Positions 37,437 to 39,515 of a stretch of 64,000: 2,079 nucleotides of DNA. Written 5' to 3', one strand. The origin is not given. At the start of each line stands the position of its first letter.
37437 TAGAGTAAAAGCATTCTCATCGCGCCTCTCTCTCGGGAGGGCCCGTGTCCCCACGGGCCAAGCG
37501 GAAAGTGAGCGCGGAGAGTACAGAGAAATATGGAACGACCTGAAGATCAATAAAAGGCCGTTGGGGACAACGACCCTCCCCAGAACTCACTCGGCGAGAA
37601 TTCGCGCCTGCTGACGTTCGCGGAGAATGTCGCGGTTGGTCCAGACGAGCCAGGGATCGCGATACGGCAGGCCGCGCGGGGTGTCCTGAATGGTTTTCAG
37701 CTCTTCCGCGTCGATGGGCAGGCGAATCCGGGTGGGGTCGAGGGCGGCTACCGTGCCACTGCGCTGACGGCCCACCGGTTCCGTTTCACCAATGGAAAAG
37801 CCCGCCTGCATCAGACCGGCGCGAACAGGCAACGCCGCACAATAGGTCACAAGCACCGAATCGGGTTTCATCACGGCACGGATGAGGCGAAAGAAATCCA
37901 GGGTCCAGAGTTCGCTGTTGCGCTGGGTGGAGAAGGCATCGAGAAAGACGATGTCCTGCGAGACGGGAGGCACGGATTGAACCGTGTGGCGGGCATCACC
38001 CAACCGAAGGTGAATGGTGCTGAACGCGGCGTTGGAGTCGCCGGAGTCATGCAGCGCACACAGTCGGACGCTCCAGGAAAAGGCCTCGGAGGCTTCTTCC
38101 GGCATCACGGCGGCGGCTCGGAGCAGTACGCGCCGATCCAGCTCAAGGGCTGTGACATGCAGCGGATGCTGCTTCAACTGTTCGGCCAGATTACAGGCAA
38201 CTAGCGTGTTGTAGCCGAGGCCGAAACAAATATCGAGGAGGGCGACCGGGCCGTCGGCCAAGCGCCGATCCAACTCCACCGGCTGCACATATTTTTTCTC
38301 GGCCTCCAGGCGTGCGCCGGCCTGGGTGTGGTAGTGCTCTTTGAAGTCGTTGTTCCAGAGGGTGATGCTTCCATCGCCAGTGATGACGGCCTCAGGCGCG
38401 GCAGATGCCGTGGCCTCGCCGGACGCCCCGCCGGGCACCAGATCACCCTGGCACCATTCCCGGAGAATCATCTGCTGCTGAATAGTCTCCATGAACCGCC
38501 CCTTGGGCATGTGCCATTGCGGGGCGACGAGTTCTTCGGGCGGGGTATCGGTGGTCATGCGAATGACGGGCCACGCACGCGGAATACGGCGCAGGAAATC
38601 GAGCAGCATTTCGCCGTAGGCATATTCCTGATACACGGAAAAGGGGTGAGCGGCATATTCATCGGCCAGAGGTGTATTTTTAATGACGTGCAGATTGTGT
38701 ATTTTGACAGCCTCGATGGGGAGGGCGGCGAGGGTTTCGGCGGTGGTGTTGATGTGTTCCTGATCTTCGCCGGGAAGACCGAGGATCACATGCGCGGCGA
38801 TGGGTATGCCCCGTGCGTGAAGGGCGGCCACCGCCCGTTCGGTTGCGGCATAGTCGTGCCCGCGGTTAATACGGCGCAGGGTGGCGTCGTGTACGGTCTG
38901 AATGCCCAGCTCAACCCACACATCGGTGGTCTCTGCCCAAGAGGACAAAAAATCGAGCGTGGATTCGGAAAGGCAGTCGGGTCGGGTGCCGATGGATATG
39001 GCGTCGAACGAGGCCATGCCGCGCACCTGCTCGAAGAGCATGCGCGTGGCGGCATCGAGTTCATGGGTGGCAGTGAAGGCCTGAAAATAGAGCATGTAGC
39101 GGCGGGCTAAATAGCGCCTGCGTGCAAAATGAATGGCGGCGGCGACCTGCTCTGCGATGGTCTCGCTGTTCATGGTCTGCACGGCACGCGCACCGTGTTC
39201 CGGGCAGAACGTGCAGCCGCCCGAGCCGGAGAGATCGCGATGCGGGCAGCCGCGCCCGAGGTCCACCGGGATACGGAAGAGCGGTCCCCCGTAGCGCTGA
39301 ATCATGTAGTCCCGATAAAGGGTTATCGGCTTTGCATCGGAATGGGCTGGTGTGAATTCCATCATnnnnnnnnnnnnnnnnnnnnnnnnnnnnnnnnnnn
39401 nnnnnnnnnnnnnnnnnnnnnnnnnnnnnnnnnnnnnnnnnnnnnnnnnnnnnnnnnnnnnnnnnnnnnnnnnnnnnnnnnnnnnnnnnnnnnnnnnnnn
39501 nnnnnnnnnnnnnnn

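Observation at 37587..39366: Rosetta-stone fusion of a TIGR01212 radical SAM enzyme with an MnmC2/MnmD-like tRNA methyltransferase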

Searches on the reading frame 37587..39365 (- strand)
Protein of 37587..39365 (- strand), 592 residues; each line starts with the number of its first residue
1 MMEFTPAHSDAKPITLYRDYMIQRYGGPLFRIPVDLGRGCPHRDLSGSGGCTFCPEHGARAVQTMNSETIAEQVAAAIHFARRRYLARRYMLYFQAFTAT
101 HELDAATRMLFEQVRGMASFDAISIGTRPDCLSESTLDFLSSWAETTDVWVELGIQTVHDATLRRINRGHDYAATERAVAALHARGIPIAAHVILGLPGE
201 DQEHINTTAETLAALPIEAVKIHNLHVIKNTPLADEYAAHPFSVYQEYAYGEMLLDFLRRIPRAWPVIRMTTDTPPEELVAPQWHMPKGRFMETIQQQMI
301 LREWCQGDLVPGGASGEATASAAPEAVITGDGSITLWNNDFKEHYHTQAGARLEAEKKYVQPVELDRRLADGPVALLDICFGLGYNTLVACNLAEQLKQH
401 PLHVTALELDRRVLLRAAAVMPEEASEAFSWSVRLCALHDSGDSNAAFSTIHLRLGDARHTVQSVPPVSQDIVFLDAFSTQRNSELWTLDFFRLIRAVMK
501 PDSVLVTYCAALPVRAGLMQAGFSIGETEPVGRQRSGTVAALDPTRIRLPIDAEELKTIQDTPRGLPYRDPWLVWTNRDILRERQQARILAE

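Call 3: search_protein_families(library=pfam, proteins=[window:37587-39365:-], max_evalue=0.01)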
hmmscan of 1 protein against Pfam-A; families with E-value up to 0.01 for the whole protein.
window:37587-39365:- (592 aa): 3 families
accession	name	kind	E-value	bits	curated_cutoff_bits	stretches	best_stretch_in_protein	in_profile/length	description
PF05430.17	Methyltransf_30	-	5.4e-25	88.1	22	1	449-542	31-123/124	S-adenosyl-L-methionine-dependent methyltransferase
PF16199.10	Radical_SAM_C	-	9.7e-25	86.9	31.9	1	218-299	2-83/85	Radical_SAM C-terminal domain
PF04055.27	Radical_SAM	-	4.3e-16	60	29.5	1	36-211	3-165/166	Radical SAM superfamily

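Call 4: search_protein_families(library=ncbifam, proteins=[window:37587-39365:-], max_evalue=0.01)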
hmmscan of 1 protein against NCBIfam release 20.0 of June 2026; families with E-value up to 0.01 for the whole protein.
window:37587-39365:- (592 aa): 29 families (the best 25 are shown)
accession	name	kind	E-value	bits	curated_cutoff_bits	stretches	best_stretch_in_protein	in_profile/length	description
TIGR01212.1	TIGR01212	equivalog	6.1e-75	252.1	180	1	17-308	5-298/302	tRNA modification radical SAM protein MnmL/YtqA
NF033855.1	tRNA_MNMC2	equivalog_domain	8.2e-31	107.5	136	1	338-540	3-206/209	tRNA (5-methylaminomethyl-2-thiouridine)(34)-methyltransferase MnmC2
NF002480.1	PRK01747.1-1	equivalog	4.7e-20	71.5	540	1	335-544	12-229/645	bifunctional tRNA (5-methylaminomethyl-2-thiouridine)(34)-methyltransferase MnmC2/FAD-dependent 5-carboxymethylaminomethyl-2-thiouridine(34)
TIGR04013.1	B12_SAM_MJ_1487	hypoth_equivalog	7.7e-16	57.9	251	1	32-236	152-356/382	TIGR04013 family B12-binding domain/radical SAM domain-containing protein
NF002481.1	PRK01747.1-2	equivalog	1.3e-15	57.3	600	1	335-542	7-216/611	bifunctional tRNA (5-methylaminomethyl-2-thiouridine)(34)-methyltransferase MnmC2/FAD-dependent 5-carboxymethylaminomethyl-2-thiouridine(34)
TIGR01211.1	ELP3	subfamily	2.4e-15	56.1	350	1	121-281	193-353/522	tRNA uridine(34) 5-carboxymethylaminomethyl modification radical SAM/GNAT enzyme Elp3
TIGR04014.1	B12_SAM_MJ_0865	equivalog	6.1e-12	45.1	360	1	48-240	170-361/434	methyl-coenzyme M reductase glutamine C-methyltransferase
TIGR03994.1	rSAM_HemZ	equivalog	1.1e-10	41.2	321.4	1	127-237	180-288/401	coproporphyrinogen dehydrogenase HemZ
NF006065.0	PRK08207.2-4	equivalog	6.6e-10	38.6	922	1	126-234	266-375/484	coproporphyrinogen III oxidase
NF050148.1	rSAM_ApyD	equivalog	8.3e-10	37.7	750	1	10-241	180-394/645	RiPP biosynthesis radical SAM protein ApyD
NF006064.0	PRK08207.2-2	equivalog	3.9e-08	32.7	504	1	128-240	244-353/465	coproporphyrinogen III oxidase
NF006060.0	PRK08207.1-3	equivalog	1.4e-07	30.7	653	1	127-236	248-355/477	coproporphyrinogen III oxidase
NF006066.0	PRK08207.2-5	equivalog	1.6e-07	30.3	1117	1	126-229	287-388/518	coproporphyrinogen III oxidase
TIGR04072.2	rSAM_ladder_B12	equivalog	2.5e-07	29.7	360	1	128-235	265-370/443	lipid biosynthesis B12-binding/radical SAM protein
TIGR04107.1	rSAM_HutW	equivalog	4.5e-07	29.1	400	1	151-238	155-243/419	heme anaerobic degradation radical SAM methyltransferase ChuW/HutW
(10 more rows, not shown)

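Call 7: find_homologous_proteins(query=window:37587-39365:-, max_evalue=1e-10)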
Query window:37587-39365:- (592 aa): 2946 proteins with E <= 1e-10 among 8000 candidates; the best 120 are listed.
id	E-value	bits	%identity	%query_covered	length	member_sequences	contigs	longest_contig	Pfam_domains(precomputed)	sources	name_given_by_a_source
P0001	0.0e+0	1315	100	97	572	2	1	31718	PF16199.11,PF04055.28,PF05430.18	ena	-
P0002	0.0e+0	1132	89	93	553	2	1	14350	PF16199.11,PF04055.28,PF05430.18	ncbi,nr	ncbi:MAG: TIGR01212 family radical SAM protein, partial [Kiritimatiellae bacterium]|nr:TIGR01212 fam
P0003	3.8e-286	968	71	99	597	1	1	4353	PF16199.11,PF04055.28,PF05430.18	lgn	-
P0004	2.7e-268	909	69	98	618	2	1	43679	PF16199.11,PF04055.28,PF05430.18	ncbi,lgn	-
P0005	6.9e-226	769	59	98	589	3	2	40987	PF16199.11,PF04055.28,PF05430.18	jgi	jgi:radical SAM protein (TIGR01212 family)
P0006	3.6e-216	737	56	97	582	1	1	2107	PF16199.11,PF04055.28,PF05430.18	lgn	-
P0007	5.0e-214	730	57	97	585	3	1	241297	PF16199.11,PF04055.28,PF05430.18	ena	-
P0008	2.2e-209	715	54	98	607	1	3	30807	PF16199.11,PF04055.28,PF05430.18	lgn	-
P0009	2.9e-209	715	55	98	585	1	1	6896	PF16199.11,PF04055.28,PF05430.18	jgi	-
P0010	1.6e-208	712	56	97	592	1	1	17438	PF16199.11,PF04055.28,PF05430.18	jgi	-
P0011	8.3e-208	710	55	97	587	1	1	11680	PF16199.11,PF04055.28,PF05430.18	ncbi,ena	-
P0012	7.0e-207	707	56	97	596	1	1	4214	PF16199.11,PF04055.28,PF05430.18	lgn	-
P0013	8.9e-207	706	54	97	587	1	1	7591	PF16199.11,PF04055.28,PF05430.18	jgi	jgi:radical SAM protein (TIGR01212 family)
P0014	4.9e-206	704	55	97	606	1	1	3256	PF16199.11,PF04055.28,PF05430.18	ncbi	-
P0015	3.5e-205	701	53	97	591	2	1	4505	PF16199.11,PF04055.28,PF05430.18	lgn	-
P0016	4.7e-205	701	55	97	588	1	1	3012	PF16199.11,PF04055.28,PF05430.18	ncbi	-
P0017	1.2e-204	699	54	98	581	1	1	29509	PF16199.11,PF04055.28,PF05430.18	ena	-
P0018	1.4e-204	699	54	98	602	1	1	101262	PF16199.11,PF04055.28,PF05430.18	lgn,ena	-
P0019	1.5e-204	699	53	98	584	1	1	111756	PF16199.11,PF04055.28,PF05430.18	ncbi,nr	ncbi:TIGR01212 family radical SAM protein [Pontiellaceae bacterium B12227]|nr:TIGR01212 family radic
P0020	2.1e-204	699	54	98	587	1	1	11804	PF16199.11,PF04055.28,PF05430.18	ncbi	-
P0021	2.6e-204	698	54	98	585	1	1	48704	PF16199.11,PF04055.28,PF05430.18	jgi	jgi:radical SAM protein (TIGR01212 family)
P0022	4.6e-204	697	53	98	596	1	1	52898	PF16199.11,PF04055.28,PF05430.18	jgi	jgi:radical SAM protein (TIGR01212 family)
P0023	8.4e-204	696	54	98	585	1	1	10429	PF16199.11,PF04055.28,PF05430.18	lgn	-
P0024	9.6e-204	696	53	97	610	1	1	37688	PF16199.11,PF04055.28,PF05430.18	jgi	-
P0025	1.1e-203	696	54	97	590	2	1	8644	PF16199.11,PF04055.28,PF05430.18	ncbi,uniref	ncbi:TIGR01212 family radical SAM protein [Pontiella sp.]|uniref:TIGR01212 family radical SAM protei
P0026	1.4e-203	696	54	98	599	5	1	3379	PF16199.11,PF04055.28,PF05430.18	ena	-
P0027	1.5e-203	696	54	98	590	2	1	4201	PF16199.11,PF04055.28,PF05430.18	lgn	-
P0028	2.1e-203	695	53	98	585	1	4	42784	PF16199.11,PF04055.28,PF05430.18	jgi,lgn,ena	-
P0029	2.2e-203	695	54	98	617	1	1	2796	PF16199.11,PF04055.28,PF05430.18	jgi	-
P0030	4.0e-203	694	53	97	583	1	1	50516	PF16199.11,PF04055.28,PF05430.18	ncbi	ncbi:TIGR01212 family radical SAM protein [Verrucomicrobiota bacterium]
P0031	4.0e-203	694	54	97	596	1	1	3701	PF16199.11,PF04055.28,PF05430.18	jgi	jgi:radical SAM protein (TIGR01212 family)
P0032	4.5e-203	694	51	98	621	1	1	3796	PF16199.11,PF04055.28,PF05430.18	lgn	-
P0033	5.3e-203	694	54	97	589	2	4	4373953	PF16199.11,PF04055.28,PF05430.18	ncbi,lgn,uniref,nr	ncbi:tRNA 5-methylaminomethyl-2-thiouridine biosynthesis bifunctional protein MnmC [Pontiella desulf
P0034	6.9e-203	693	55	97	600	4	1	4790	PF16199.11,PF04055.28,PF05430.18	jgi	-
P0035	1.1e-202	693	54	97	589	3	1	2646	PF16199.11,PF04055.28,PF05430.18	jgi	jgi:uncharacterized protein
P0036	1.7e-202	692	55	96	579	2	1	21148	PF16199.11,PF04055.28,PF05430.18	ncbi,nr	ncbi:MAG: TIGR01212 family radical SAM protein [Pontiellaceae bacterium]|nr:TIGR01212 family radical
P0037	1.9e-202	692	53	98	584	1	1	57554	PF16199.11,PF04055.28,PF05430.18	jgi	jgi:radical SAM protein (TIGR01212 family)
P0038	2.8e-202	691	53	98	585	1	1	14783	PF16199.11,PF04055.28,PF05430.18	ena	-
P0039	6.0e-202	690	53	98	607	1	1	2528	PF16199.11,PF04055.28,PF05430.18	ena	-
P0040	7.8e-202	690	53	98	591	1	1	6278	PF16199.11,PF04055.28,PF05430.18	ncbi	-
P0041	1.2e-201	689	50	98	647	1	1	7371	PF16199.11,PF04055.28,PF05430.18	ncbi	-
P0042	1.3e-201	689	55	98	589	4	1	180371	PF16199.11,PF04055.28,PF05430.18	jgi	jgi:radical SAM protein (TIGR01212 family)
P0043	2.8e-201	688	54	98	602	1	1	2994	PF16199.11,PF04055.28,PF05430.18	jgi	jgi:radical SAM protein (TIGR01212 family)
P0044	3.2e-201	688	53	98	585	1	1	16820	PF16199.11,PF04055.28,PF05430.18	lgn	-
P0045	3.6e-201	688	53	98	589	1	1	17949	PF16199.11,PF04055.28,PF05430.18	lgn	-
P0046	4.4e-201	688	53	98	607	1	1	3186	PF16199.11,PF04055.28,PF05430.18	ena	-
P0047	5.0e-201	687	53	98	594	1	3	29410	PF16199.11,PF04055.28,PF05430.18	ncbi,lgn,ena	-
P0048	7.4e-201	687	54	97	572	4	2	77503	PF16199.11,PF04055.28,PF05430.18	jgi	-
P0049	1.1e-200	686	52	97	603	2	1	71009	PF16199.11,PF04055.28,PF05430.18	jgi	jgi:radical SAM protein (TIGR01212 family)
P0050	1.1e-200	686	52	98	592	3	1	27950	PF16199.11,PF04055.28,PF05430.18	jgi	-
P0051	2.5e-200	685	53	97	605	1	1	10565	PF16199.11,PF04055.28,PF05430.18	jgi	-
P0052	3.0e-200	685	52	98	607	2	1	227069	PF16199.11,PF04055.28,PF05430.18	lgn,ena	-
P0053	7.5e-200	683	54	98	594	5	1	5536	PF16199.11,PF04055.28,PF05430.18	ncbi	-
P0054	1.3e-199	683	52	97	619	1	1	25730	PF16199.11,PF04055.28,PF05430.18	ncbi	-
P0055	2.0e-199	682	53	97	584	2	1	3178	PF16199.11,PF04055.28,PF05430.18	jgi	jgi:radical SAM protein (TIGR01212 family)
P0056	2.0e-199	682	52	97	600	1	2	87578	PF16199.11,PF04055.28,PF05430.18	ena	-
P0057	3.1e-199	681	53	96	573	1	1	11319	PF16199.11,PF04055.28,PF05430.18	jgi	jgi:radical SAM protein (TIGR01212 family)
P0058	3.2e-199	681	53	98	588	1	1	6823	PF16199.11,PF04055.28,PF05430.18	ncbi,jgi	-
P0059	4.1e-199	681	53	98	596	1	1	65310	PF16199.11,PF04055.28,PF05430.18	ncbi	-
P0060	5.4e-199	681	52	97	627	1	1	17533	PF16199.11,PF04055.28,PF05430.18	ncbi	ncbi:MAG: TIGR01212 family radical SAM protein [Verrucomicrobiota bacterium]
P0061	6.2e-199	680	54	97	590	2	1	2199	PF16199.11,PF04055.28,PF05430.18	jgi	-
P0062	8.2e-199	680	53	97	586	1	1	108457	PF16199.11,PF04055.28,PF05430.18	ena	-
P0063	9.6e-199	680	51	98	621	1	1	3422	PF16199.11,PF04055.28,PF05430.18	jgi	-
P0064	1.1e-198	680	52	98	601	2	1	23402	PF16199.11,PF04055.28,PF05430.18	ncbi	-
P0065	1.6e-198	679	52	98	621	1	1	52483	PF16199.11,PF04055.28,PF05430.18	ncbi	-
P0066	2.3e-198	679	52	97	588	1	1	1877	PF16199.11,PF04055.28,PF05430.18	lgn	-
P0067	2.4e-198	678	53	98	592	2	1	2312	PF16199.11,PF04055.28,PF05430.18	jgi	-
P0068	2.6e-198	678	52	97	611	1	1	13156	PF16199.11,PF04055.28,PF05430.18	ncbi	ncbi:MAG: TIGR01212 family radical SAM protein [Verrucomicrobiota bacterium]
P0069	3.5e-198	678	53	98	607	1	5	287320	PF16199.11,PF04055.28,PF05430.18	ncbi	-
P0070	3.8e-198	678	53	97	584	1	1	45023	PF16199.11,PF04055.28,PF05430.18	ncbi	ncbi:MAG: TIGR01212 family radical SAM protein [Pontiella sp.]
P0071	3.9e-198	678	52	98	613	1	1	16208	PF16199.11,PF04055.28,PF05430.18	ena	-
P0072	4.0e-198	678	53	98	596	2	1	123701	PF16199.11,PF04055.28,PF05430.18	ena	-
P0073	6.8e-198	677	53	97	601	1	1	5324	PF16199.11,PF04055.28,PF05430.18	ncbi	-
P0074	7.1e-198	677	52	98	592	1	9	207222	PF16199.11,PF04055.28,PF05430.18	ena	-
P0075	7.5e-198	677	52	98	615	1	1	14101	PF16199.11,PF04055.28,PF05430.18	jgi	-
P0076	7.6e-198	677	53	97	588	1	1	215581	PF16199.11,PF04055.28,PF05430.18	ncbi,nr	ncbi:TIGR01212 family radical SAM protein [Pontiellaceae bacterium B1224]|nr:TIGR01212 family radica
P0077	9.6e-198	676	53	98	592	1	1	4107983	PF16199.11,PF04055.28,PF05430.18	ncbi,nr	ncbi:TIGR01212 family radical SAM protein [Verrucomicrobia bacterium S94]|nr:TIGR01212 family radica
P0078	1.2e-197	676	52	98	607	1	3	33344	PF16199.11,PF04055.28,PF05430.18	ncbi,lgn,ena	ncbi:MAG: TIGR01212 family radical SAM protein [Pontiella sp.]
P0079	2.4e-197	675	52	98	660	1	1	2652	PF16199.11,PF04055.28,PF05430.18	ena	-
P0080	3.0e-197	675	52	98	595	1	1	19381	PF16199.11,PF04055.28,PF05430.18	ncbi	-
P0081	3.9e-197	675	53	98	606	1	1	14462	PF16199.11,PF04055.28,PF05430.18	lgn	-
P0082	5.3e-197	674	52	98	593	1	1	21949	PF16199.11,PF04055.28,PF05430.18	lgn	-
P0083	5.9e-197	674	53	97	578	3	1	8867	PF16199.11,PF04055.28,PF05430.18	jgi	jgi:uncharacterized protein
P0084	9.4e-197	673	51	97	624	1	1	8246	PF16199.11,PF04055.28,PF05430.18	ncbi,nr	ncbi:MAG: TIGR01212 family radical SAM protein [Kiritimatiellales bacterium]|nr:TIGR01212 family rad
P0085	2.0e-196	672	53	98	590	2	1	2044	PF16199.11,PF04055.28,PF05430.18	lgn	-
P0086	3.3e-196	671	51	98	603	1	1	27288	PF16199.11,PF04055.28,PF05430.18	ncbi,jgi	-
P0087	6.5e-196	670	53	98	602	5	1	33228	PF16199.11,PF04055.28,PF05430.18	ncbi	-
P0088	9.7e-196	670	53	97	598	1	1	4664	PF16199.11,PF04055.28,PF05430.18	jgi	jgi:radical SAM protein (TIGR01212 family)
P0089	9.9e-196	670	54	98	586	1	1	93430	PF16199.11,PF04055.28,PF05430.18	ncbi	-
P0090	1.1e-195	670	53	97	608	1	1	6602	PF16199.11,PF04055.28,PF05430.18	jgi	jgi:radical SAM protein (TIGR01212 family)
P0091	1.3e-195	670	54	97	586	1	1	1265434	PF16199.11,PF04055.28,PF05430.18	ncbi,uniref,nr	ncbi:TIGR01212 family radical SAM protein [Pontiella agarivorans]|uniref:TIGR01212 family radical SA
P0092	1.9e-195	669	53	97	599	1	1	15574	PF16199.11,PF04055.28,PF05430.18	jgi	-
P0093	9.6e-195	667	51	98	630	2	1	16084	PF16199.11,PF04055.28,PF05430.18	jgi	jgi:radical SAM protein (TIGR01212 family)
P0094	1.3e-194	666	50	97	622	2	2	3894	PF16199.11,PF04055.28,PF05430.18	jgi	-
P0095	2.9e-194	665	52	98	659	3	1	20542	PF16199.11,PF04055.28,PF05430.18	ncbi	-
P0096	4.3e-194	664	51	98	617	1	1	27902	PF16199.11,PF04055.28,PF05430.18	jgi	jgi:radical SAM protein (TIGR01212 family)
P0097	6.8e-194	664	51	98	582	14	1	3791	PF16199.11,PF04055.28,PF05430.18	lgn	-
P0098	7.3e-194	664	50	98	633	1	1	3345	PF16199.11,PF04055.28,PF05430.18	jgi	jgi:radical SAM protein (TIGR01212 family)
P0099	9.4e-194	663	51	98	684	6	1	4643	PF16199.11,PF04055.28,PF05430.18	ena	-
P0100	1.8e-193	662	52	98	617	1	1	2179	PF16199.11,PF04055.28,PF05430.18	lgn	-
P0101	6.0e-193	661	51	97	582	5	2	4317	PF16199.11,PF04055.28,PF05430.18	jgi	jgi:radical SAM protein (TIGR01212 family)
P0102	6.7e-193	661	50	98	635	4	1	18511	PF16199.11,PF04055.28,PF05430.18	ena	-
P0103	9.6e-193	660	51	97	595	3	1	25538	PF16199.11,PF04055.28,PF05430.18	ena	-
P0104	1.1e-192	660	51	98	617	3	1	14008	PF16199.11,PF04055.28,PF05430.18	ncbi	-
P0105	1.6e-192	659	52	98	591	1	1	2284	PF16199.11,PF04055.28,PF05430.18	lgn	-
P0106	2.3e-192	659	53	96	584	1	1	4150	PF16199.11,PF04055.28,PF05430.18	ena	-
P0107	4.5e-192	658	53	97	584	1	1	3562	PF16199.11,PF04055.28,PF05430.18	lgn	-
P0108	9.9e-192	657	51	97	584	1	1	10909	PF16199.11,PF04055.28,PF05430.18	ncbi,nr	ncbi:TIGR01212 family radical SAM protein [bacterium M21]|nr:TIGR01212 family radical SAM protein [b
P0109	1.9e-191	656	51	98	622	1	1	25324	PF16199.11,PF04055.28,PF05430.18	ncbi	-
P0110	2.5e-191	655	50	98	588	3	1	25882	PF16199.11,PF04055.28,PF05430.18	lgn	-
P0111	4.0e-191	655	52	97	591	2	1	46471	PF16199.11,PF04055.28,PF05430.18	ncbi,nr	ncbi:TIGR01212 family radical SAM protein [Pontiellaceae bacterium B12219]|nr:TIGR01212 family radic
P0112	7.7e-191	654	52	97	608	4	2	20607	PF16199.11,PF04055.28,PF05430.18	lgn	-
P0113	8.3e-191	654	50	98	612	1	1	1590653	PF16199.11,PF04055.28,PF05430.18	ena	-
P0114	9.1e-191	653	50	98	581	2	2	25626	PF16199.11,PF04055.28,PF05430.18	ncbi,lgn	-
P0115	9.8e-191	653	51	97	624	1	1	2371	PF16199.11,PF04055.28,PF05430.18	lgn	-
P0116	4.7e-190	651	51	97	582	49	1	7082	PF16199.11,PF04055.28,PF05430.18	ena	-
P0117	8.5e-190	650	48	98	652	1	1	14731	PF16199.11,PF04055.28,PF05430.18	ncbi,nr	ncbi:MAG: TIGR01212 family radical SAM protein [Pontiellaceae bacterium]|nr:TIGR01212 family radical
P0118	5.2e-188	644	51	96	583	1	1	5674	PF16199.11,PF04055.28,PF05430.18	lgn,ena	-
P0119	7.1e-188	644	52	98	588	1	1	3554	PF04055.28,PF05430.18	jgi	-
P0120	2.6e-187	642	51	97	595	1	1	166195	PF16199.11,PF04055.28,PF05430.18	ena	-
